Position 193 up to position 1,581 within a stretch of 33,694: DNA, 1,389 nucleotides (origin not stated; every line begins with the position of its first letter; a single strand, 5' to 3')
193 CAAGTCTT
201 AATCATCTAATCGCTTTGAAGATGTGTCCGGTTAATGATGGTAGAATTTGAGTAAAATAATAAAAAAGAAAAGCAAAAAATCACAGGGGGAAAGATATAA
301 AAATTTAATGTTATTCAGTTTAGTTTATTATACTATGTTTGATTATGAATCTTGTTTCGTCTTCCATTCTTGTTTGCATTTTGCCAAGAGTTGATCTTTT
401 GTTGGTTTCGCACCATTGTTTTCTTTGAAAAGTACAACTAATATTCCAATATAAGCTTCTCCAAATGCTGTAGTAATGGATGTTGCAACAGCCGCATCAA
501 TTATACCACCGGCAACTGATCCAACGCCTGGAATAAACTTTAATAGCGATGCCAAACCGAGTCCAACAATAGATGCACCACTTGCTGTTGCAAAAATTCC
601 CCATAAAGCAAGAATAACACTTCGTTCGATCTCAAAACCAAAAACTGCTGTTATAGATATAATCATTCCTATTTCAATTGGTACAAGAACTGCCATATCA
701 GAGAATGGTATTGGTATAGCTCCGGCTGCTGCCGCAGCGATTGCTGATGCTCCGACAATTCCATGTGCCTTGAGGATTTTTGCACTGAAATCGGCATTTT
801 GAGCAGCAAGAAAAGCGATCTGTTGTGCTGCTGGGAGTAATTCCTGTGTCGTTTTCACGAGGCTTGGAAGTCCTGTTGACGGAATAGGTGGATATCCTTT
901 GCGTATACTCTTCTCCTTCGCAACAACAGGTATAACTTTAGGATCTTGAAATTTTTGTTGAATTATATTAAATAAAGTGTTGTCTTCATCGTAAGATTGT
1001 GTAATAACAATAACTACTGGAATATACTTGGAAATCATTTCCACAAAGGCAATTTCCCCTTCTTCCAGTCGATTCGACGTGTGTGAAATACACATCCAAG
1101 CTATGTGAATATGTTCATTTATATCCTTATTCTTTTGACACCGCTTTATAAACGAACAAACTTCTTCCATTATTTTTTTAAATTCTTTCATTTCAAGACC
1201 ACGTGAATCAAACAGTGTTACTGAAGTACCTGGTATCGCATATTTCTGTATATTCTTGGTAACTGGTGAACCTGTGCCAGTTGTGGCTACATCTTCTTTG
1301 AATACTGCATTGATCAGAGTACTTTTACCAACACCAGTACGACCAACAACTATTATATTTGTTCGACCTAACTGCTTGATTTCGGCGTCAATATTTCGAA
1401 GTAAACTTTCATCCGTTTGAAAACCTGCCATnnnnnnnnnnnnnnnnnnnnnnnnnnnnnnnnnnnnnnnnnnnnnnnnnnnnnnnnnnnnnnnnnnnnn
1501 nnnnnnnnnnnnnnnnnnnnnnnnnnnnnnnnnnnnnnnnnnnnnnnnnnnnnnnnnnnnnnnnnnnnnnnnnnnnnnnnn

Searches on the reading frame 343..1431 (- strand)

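Call 49: search_protein_families(library=pfam, proteins=[window:343-1431:-], max_evalue=0.001)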
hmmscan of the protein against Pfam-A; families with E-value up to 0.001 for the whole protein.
window:343-1431:- (362 aa): 8 families
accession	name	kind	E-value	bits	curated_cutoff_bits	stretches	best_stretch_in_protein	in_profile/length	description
PF01926.29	MMR_HSR1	-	2.6e-11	44.1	21.9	1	26-144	2-112/113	50S ribosome-binding GTPase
PF04548.22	AIG1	-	8.5e-08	32.2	27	1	25-136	2-118/212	AIG1 family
PF00735.24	Septin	-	3.2e-06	27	26.2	1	25-66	6-48/280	Septin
PF00350.29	Dynamin_N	-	4.2e-06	27.3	27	1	26-116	1-98/168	Dynamin family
PF03193.22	RsgA_GTPase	-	3.7e-05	24.1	30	1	18-53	101-136/174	RsgA GTPase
PF05128.17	DUF697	-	4.3e-05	23.7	27.7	1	226-331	26-135/162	Domain of unknown function (DUF697)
PF13555.12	AAA_29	-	0.00078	19.6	27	0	20-43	21-42/61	P-loop containing region of AAA domain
PF13401.12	AAA_22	-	0.00082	20.1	27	0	22-97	4-60/130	AAA domain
